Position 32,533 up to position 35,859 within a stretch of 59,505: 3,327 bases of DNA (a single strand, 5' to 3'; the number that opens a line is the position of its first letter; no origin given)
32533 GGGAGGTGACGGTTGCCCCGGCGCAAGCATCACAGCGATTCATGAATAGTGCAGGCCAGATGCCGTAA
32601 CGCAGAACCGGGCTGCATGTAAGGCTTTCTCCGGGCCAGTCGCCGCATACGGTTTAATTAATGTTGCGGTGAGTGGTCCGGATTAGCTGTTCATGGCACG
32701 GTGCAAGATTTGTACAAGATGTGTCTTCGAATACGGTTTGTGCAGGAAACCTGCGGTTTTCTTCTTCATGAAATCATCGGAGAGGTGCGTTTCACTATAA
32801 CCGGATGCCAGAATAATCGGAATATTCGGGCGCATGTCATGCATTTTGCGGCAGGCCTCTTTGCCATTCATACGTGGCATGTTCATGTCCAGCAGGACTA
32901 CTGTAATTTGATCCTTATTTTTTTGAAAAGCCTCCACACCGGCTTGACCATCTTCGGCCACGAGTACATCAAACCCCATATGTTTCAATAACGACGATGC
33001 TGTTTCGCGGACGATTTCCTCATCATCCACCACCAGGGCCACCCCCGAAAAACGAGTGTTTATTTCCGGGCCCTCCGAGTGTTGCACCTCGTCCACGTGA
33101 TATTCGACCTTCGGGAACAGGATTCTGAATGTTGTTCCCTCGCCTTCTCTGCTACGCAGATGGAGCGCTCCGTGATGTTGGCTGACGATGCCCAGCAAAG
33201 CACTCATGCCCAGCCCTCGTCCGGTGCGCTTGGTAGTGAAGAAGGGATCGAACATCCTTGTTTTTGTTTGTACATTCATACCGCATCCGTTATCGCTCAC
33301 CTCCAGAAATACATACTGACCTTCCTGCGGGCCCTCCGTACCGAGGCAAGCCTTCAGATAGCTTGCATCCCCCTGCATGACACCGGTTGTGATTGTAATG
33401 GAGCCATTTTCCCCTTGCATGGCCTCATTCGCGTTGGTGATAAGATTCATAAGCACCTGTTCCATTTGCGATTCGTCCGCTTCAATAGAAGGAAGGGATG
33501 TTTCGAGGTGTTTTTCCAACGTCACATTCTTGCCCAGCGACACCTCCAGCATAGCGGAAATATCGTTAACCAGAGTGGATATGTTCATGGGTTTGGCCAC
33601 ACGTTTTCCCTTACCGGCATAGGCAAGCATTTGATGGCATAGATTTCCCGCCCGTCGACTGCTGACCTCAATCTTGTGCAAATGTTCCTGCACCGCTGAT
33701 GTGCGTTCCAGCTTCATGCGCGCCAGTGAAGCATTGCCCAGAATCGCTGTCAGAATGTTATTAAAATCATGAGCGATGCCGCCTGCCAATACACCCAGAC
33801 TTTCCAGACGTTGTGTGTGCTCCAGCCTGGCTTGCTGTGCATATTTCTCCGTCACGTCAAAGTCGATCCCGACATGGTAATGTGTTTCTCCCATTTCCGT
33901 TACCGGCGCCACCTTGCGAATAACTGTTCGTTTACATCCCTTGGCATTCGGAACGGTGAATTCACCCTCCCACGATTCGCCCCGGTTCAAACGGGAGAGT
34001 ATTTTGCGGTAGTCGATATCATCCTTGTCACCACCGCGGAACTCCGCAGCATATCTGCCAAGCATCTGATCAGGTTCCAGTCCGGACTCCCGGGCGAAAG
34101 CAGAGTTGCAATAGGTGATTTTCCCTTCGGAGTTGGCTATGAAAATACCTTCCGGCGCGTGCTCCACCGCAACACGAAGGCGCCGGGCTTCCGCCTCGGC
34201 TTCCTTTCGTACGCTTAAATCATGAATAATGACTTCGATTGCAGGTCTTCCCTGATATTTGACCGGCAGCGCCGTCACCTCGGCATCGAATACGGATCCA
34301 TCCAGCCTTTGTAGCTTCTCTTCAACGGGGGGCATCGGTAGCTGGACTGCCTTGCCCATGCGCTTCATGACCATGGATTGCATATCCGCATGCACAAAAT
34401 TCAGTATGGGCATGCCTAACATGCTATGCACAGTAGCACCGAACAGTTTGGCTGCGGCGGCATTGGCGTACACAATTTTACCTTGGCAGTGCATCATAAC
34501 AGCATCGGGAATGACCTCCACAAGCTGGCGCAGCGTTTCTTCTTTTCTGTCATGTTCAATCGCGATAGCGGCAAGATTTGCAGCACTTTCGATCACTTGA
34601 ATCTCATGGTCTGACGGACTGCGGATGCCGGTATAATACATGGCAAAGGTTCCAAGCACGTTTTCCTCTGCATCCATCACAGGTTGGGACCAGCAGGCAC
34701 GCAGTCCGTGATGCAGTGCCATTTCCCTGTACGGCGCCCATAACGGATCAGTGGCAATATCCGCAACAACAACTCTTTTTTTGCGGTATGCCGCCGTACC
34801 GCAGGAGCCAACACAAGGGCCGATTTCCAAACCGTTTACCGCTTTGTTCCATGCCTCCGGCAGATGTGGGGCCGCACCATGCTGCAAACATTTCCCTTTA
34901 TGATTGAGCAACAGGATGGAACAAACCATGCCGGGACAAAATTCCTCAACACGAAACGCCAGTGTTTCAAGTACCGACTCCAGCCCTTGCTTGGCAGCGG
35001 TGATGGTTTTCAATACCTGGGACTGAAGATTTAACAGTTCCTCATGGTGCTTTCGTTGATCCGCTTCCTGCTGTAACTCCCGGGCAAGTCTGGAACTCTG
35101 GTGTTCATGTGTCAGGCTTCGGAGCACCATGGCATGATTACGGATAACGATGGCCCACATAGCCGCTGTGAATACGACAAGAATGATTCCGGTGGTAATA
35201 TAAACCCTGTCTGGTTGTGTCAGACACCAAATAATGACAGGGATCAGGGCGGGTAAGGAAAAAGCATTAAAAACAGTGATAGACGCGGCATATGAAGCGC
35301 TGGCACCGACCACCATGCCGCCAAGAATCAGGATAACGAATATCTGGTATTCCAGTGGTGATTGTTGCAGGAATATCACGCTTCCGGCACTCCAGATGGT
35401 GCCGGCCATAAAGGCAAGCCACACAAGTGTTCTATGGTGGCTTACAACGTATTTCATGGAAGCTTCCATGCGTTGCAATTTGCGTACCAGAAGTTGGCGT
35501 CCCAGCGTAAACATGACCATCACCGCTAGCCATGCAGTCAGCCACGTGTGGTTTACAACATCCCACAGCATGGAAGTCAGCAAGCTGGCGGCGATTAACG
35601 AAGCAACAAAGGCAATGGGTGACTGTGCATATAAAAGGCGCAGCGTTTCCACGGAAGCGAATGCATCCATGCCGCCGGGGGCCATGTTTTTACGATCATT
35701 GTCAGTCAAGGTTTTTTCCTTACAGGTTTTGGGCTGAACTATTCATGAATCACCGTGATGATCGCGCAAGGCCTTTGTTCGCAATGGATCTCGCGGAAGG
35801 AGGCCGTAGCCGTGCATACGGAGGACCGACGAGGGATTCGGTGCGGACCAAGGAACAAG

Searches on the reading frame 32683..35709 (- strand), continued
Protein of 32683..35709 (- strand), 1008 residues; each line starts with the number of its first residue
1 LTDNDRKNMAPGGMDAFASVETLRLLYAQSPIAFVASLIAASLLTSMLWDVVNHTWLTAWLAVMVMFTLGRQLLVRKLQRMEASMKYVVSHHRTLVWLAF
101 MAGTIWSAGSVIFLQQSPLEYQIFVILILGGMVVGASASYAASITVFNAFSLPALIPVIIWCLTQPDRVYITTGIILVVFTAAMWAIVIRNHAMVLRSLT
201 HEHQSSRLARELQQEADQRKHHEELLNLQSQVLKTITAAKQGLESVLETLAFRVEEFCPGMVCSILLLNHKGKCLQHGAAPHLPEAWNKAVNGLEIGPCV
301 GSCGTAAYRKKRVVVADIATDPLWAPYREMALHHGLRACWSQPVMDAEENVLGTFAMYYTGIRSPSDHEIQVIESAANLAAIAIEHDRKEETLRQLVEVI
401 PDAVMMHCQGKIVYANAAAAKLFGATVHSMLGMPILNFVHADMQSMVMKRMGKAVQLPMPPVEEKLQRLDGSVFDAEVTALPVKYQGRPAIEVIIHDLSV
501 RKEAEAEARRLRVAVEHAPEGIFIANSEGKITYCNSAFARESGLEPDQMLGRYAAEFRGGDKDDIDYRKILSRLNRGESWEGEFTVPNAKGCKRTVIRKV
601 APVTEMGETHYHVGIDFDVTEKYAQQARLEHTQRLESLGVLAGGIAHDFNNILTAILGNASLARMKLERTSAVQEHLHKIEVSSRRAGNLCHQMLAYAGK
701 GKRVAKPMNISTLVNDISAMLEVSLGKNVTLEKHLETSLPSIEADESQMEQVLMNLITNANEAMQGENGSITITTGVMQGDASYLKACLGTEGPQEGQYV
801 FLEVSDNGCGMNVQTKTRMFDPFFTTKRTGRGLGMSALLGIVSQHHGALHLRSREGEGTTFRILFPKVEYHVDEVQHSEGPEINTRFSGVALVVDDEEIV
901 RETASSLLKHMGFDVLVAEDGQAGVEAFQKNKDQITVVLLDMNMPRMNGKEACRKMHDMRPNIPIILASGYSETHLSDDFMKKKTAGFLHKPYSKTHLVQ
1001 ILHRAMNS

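Call 56: search_protein_families(library=pfam, proteins=[P0012, P0016], max_evalue=0.0001)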
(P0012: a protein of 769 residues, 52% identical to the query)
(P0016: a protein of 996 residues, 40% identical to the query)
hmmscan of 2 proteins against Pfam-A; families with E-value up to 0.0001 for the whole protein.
P0012 (769 aa): 11 families
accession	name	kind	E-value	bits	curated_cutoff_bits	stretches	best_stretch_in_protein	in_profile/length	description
PF13426.13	PAS_9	-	2.7e-23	82.7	27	2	173-264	10-102/103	PAS domain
PF00989.32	PAS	-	3.1e-22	79.2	22.6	2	157-254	3-102/113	PAS fold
PF13188.13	PAS_8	-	8.4e-20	70.4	21.8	2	274-321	1-49/65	PAS domain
PF02518.31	HATPase_c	-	2.1e-19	70.4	26.4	1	509-631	2-109/111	Histidine kinase-, DNA gyrase B-, and HSP90-like ATPase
PF00072.30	Response_reg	-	2.2e-19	70.1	30.2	1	656-761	2-110/111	Response regulator receiver domain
PF13185.12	GAF_2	-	4.2e-17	63.1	28.6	1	5-149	2-136/136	GAF domain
PF01590.32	GAF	-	4.9e-16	59.9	22.4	1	6-148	1-133/133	GAF domain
PF08448.16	PAS_4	-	1.7e-14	54.4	23.1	1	281-386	2-109/110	PAS fold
PF00512.31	HisKA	-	2.8e-07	30.9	26.9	1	404-461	5-61/66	His Kinase A (phospho-acceptor) domain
PF24820.1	Diguanyl_cycl_sensor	-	1.4e-05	25.5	28.1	0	160-245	1-93/109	Diguanylate cyclase-like sensor domain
PF08447.18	PAS_3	-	6.1e-05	23.7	25.6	0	298-378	3-88/89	PAS fold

P0016 (996 aa): 9 families
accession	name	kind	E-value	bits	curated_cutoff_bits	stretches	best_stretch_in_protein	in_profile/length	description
PF02518.31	HATPase_c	-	3.5e-20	72.9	26.4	1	733-855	2-109/111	Histidine kinase-, DNA gyrase B-, and HSP90-like ATPase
PF08448.16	PAS_4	-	3.2e-19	69.6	23.1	2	385-489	2-109/110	PAS fold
PF13426.13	PAS_9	-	4.6e-19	69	27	2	389-487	2-103/103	PAS domain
PF00072.30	Response_reg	-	6.1e-19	68.7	30.2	1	880-990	1-109/111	Response regulator receiver domain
PF13185.12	GAF_2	-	6.4e-19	69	28.6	1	219-361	3-135/136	GAF domain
PF01590.32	GAF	-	3.4e-15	57.2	22.4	1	220-361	2-133/133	GAF domain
PF00989.32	PAS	-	1.4e-10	41.7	22.6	0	501-607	6-113/113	PAS fold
PF00512.31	HisKA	-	2e-07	31.4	26.9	1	629-686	5-61/66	His Kinase A (phospho-acceptor) domain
PF13188.13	PAS_8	-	2.5e-05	24.4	21.8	0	498-538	3-40/65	PAS domain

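Call 59: search_solved_structures(query=window:32683-35709:-, max_evalue=1e-20)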
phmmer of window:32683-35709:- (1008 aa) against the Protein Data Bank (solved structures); distinct sequences matched with E-value up to 1e-20: 7.
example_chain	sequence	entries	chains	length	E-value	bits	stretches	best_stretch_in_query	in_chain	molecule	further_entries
5idj_A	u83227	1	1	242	1.6e-36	128.9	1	630-868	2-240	Histidine kinase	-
8a7f_A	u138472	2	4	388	1e-29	106.4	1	507-868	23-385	Putative Sensory box protein,Sensor protein FixL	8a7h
8a3u_A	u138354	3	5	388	1.2e-29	106.2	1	507-868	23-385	Putative Sensory box protein,Sensor protein FixL | Putative Sensory box protein,Putative Sensory box protein,Sensor protein FixL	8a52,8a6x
4gcz_A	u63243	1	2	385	6e-29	103.8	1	511-877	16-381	Blue-light photoreceptor, Sensor protein fixL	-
5idm_A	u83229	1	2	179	9.8e-24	86.6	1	708-870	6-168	Cell cycle histidine kinase CckA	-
9jfj_A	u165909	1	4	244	3.9e-22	81.3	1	626-866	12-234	Sensor histidine kinase ZraS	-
8vc9_A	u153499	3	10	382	7.5e-21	77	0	620-866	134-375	Leptospira virulence regulator B (LvrB) | histidine kinase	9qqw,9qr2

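Call 80: list_cluster_members(proteins=[P0010, P0011, P0012, P0015, P0016, P0017, P0018, P0019, P0022, P0004])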
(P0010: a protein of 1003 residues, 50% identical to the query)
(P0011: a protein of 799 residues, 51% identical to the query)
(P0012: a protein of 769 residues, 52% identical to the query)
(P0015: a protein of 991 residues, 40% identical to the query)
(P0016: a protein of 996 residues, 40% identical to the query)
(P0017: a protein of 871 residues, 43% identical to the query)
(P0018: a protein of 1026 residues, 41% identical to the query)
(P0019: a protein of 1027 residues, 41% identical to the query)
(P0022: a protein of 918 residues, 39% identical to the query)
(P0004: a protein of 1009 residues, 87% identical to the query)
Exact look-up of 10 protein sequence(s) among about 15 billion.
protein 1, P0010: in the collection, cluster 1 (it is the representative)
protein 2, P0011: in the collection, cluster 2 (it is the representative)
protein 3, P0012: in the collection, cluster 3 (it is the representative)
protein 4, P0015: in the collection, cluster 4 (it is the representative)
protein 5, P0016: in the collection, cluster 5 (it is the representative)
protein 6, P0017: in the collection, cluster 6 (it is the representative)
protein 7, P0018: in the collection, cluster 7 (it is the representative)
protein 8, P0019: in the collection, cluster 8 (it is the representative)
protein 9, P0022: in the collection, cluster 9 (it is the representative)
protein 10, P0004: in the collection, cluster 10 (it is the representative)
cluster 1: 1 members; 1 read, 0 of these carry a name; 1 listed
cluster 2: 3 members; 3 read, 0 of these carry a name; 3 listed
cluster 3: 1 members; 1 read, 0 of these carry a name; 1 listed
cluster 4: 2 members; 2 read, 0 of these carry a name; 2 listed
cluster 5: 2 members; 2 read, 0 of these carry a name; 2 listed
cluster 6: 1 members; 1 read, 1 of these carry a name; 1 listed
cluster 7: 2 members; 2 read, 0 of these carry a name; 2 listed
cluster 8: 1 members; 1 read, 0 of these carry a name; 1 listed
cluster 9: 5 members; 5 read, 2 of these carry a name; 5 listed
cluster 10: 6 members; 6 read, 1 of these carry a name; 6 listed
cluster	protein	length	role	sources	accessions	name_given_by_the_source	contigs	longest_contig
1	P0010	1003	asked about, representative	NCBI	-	-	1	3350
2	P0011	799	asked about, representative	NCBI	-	-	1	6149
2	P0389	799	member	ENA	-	-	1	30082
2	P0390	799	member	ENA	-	-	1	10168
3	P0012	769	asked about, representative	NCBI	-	-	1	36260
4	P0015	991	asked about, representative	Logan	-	-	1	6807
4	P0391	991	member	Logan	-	-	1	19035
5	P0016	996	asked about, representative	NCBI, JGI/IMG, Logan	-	-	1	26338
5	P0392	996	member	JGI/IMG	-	-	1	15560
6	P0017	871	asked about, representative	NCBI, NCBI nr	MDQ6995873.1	MAG: response regulator [Mariprofundus sp.] | response regulator [Mariprofundus sp.]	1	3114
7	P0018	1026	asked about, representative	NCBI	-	-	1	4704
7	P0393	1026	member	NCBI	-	-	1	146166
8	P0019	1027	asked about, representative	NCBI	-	-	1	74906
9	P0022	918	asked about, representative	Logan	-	-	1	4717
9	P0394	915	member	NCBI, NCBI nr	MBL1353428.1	MAG: response regulator [Zetaproteobacteria bacterium] | response regulator [Zetaproteobacteria bacterium]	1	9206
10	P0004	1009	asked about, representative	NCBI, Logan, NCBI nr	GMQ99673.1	MAG: hypothetical protein BMS9Abin18_0496 [Zetaproteobacteria bacterium]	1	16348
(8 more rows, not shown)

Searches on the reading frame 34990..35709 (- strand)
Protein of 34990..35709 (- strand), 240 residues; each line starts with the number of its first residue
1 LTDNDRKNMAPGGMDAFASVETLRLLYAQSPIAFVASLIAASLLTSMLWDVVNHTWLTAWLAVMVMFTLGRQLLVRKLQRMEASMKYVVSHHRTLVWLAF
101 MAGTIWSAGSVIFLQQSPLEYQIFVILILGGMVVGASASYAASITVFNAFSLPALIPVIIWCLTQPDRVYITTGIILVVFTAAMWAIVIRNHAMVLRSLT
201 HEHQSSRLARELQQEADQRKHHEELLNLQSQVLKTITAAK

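Call 43: search_protein_families(library=pfam, proteins=[window:34990-35709:-], max_evalue=1)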
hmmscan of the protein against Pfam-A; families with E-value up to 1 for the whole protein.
window:34990-35709:- (240 aa): 2 families
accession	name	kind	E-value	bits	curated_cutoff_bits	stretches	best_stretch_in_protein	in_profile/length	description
PF20560.3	MotA_N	-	0.28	11.9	27.3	0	177-236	33-87/91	Motility protein A N-terminal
PF04423.19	Rad50_zn_hook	-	0.31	11.3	24.3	1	197-218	27-47/52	Rad50 zinc hook motif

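Call 44: search_protein_families(library=ncbifam, proteins=[window:34990-35709:-], max_evalue=0.01)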
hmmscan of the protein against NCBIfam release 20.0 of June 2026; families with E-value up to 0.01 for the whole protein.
window:34990-35709:- (240 aa): 0 families

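Call 67: search_protein_representatives(protein=window:35005-35709:-)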
Query: 235 residues. Proteins with E-value up to 0.001 (for the whole library): 3992; up to 1e-10: 984; up to 1e-30: 2. The best 150 are listed.
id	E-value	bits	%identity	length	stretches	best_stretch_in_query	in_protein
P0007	1.2e-74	266.9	60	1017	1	21-235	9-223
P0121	1.7e-34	135.7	36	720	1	20-222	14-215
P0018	1.1e-29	120.0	34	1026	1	21-226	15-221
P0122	9.6e-29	116.9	33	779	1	21-234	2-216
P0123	6.4e-27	110.9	34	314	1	38-220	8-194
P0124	9.8e-27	110.3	32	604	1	21-227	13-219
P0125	1.2e-25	106.7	33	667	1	19-219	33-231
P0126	5.1e-25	104.7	31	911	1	23-212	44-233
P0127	1.1e-24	103.6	32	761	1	21-229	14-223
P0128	2.4e-24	102.5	31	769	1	22-220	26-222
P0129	5.1e-24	101.4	32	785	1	21-221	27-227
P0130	7.4e-24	100.9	30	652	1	17-211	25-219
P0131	1.3e-23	100.1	33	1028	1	20-212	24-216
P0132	1.4e-23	100.0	33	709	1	17-226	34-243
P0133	1.4e-23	100.0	29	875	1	19-220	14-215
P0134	1.8e-23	99.6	31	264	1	20-215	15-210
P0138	1.2e-22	97.0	28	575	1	23-227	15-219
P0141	2.0e-22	96.3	28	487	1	20-221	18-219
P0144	6.9e-22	94.5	32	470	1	23-216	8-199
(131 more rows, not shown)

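Call 68: search_protein_families(library=pfam, proteins=[P0121, P0122, P0124, P0125, P0126, P0130, P0138, P0141, P0144, P0134], max_evalue=0.00001)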
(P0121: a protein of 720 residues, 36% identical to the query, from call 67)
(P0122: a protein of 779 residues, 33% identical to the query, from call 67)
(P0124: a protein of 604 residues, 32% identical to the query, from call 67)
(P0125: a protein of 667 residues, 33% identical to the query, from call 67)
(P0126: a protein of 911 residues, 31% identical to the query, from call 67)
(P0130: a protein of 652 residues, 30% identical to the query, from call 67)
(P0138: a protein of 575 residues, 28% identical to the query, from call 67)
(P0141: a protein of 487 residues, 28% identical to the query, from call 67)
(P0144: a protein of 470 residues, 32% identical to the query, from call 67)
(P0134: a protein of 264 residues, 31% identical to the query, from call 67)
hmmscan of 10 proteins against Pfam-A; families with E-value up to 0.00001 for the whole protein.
P0121 (720 aa): 4 families
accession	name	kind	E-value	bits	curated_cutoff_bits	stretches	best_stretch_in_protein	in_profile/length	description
PF00072.30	Response_reg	-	4.2e-19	69.2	30.2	1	604-716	1-111/111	Response regulator receiver domain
PF02518.31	HATPase_c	-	8.8e-19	68.4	26.4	1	459-580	3-109/111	Histidine kinase-, DNA gyrase B-, and HSP90-like ATPase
PF08447.18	PAS_3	-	4.6e-17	62.5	25.6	1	234-321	2-89/89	PAS fold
PF00512.31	HisKA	-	5.1e-08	33.3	26.9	1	353-411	5-61/66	His Kinase A (phospho-acceptor) domain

P0122 (779 aa): 5 families
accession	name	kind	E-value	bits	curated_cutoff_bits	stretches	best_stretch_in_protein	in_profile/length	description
PF00072.30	Response_reg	-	6.3e-17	62.2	30.2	1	661-773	1-110/111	Response regulator receiver domain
PF02518.31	HATPase_c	-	2.6e-15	57.3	26.4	1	512-633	2-109/111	Histidine kinase-, DNA gyrase B-, and HSP90-like ATPase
PF13185.12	GAF_2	-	4.5e-10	40.3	28.6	1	237-380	3-136/136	GAF domain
PF01590.32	GAF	-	6.8e-08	33.6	22.4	1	239-379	3-133/133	GAF domain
PF00512.31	HisKA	-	6.6e-07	29.7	26.9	1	405-465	3-61/66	His Kinase A (phospho-acceptor) domain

P0124 (604 aa): 3 families
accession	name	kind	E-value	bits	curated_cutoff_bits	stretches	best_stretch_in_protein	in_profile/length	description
PF02518.31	HATPase_c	-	1.4e-20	74.2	26.4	1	345-465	2-110/111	Histidine kinase-, DNA gyrase B-, and HSP90-like ATPase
PF00072.30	Response_reg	-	2.1e-20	73.4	30.2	1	488-597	1-109/111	Response regulator receiver domain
PF00512.31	HisKA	-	1e-08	35.5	26.9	1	235-295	3-62/66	His Kinase A (phospho-acceptor) domain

P0125 (667 aa): 5 families
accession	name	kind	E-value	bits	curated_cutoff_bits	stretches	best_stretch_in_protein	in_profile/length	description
PF02518.31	HATPase_c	-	1.1e-31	110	26.4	1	552-661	2-110/111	Histidine kinase-, DNA gyrase B-, and HSP90-like ATPase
PF00512.31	HisKA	-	9e-16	58.1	26.9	1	438-505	2-66/66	His Kinase A (phospho-acceptor) domain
PF08448.16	PAS_4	-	8.8e-13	48.9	23.1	1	305-419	2-110/110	PAS fold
PF00989.32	PAS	-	1.4e-12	48.1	22.6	1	303-414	6-113/113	PAS fold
PF13426.13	PAS_9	-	4.4e-11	43.4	27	1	310-416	3-103/103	PAS domain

P0126 (911 aa): 8 families
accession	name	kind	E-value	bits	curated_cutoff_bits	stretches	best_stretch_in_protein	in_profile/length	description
PF00072.30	Response_reg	-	3.9e-22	79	30.2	1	795-905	1-109/111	Response regulator receiver domain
PF02518.31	HATPase_c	-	2.2e-16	60.7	26.4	1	648-769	2-108/111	Histidine kinase-, DNA gyrase B-, and HSP90-like ATPase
PF00989.32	PAS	-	2.4e-12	47.3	22.6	1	412-522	2-113/113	PAS fold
PF13426.13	PAS_9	-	1e-10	42.3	27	1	422-524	2-103/103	PAS domain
PF13188.13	PAS_8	-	6.3e-08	32.7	21.8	1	412-456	2-43/65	PAS domain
PF01590.32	GAF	-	2.3e-07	31.8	22.4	1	267-400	3-132/133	GAF domain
PF00512.31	HisKA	-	3.5e-06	27.4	26.9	0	544-601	5-61/66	His Kinase A (phospho-acceptor) domain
PF08448.16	PAS_4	-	4e-06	27.5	23.1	0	418-526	2-109/110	PAS fold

P0130 (652 aa): 3 families
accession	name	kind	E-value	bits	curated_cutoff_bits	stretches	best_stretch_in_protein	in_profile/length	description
PF02518.31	HATPase_c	-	1.2e-27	97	26.4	1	345-480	1-109/111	Histidine kinase-, DNA gyrase B-, and HSP90-like ATPase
PF00512.31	HisKA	-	6.9e-24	84.1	26.9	1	233-298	1-66/66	His Kinase A (phospho-acceptor) domain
PF00072.30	Response_reg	-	2.6e-23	82.7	30.2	1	510-630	2-109/111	Response regulator receiver domain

P0138 (575 aa): 5 families
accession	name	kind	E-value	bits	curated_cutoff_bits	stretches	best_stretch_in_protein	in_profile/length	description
PF07730.19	HisKA_3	-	2.7e-12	47.5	24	1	374-438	1-66/68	Histidine kinase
PF13426.13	PAS_9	-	4.5e-12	46.6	27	1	234-338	2-103/103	PAS domain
PF02518.31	HATPase_c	-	6.1e-12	46.4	26.4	1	483-572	6-110/111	Histidine kinase-, DNA gyrase B-, and HSP90-like ATPase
PF00989.32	PAS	-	7.9e-12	45.6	22.6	1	224-336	2-113/113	PAS fold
PF08448.16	PAS_4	-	1.3e-08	35.5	23.1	1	231-340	3-109/110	PAS fold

P0141 (487 aa): 2 families
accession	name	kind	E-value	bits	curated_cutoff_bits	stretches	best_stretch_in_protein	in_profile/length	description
PF02518.31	HATPase_c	-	2e-27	96.3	26.4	1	352-487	2-109/111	Histidine kinase-, DNA gyrase B-, and HSP90-like ATPase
PF00512.31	HisKA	-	3.1e-19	69.2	26.9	1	237-305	1-66/66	His Kinase A (phospho-acceptor) domain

P0144 (470 aa): 2 families
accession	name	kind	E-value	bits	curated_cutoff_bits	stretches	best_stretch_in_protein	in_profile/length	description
PF02518.31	HATPase_c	-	3.2e-28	98.8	26.4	1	339-451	1-110/111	Histidine kinase-, DNA gyrase B-, and HSP90-like ATPase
PF00512.31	HisKA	-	1.1e-19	70.7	26.9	1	226-291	1-65/66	His Kinase A (phospho-acceptor) domain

P0134 (264 aa): 0 families
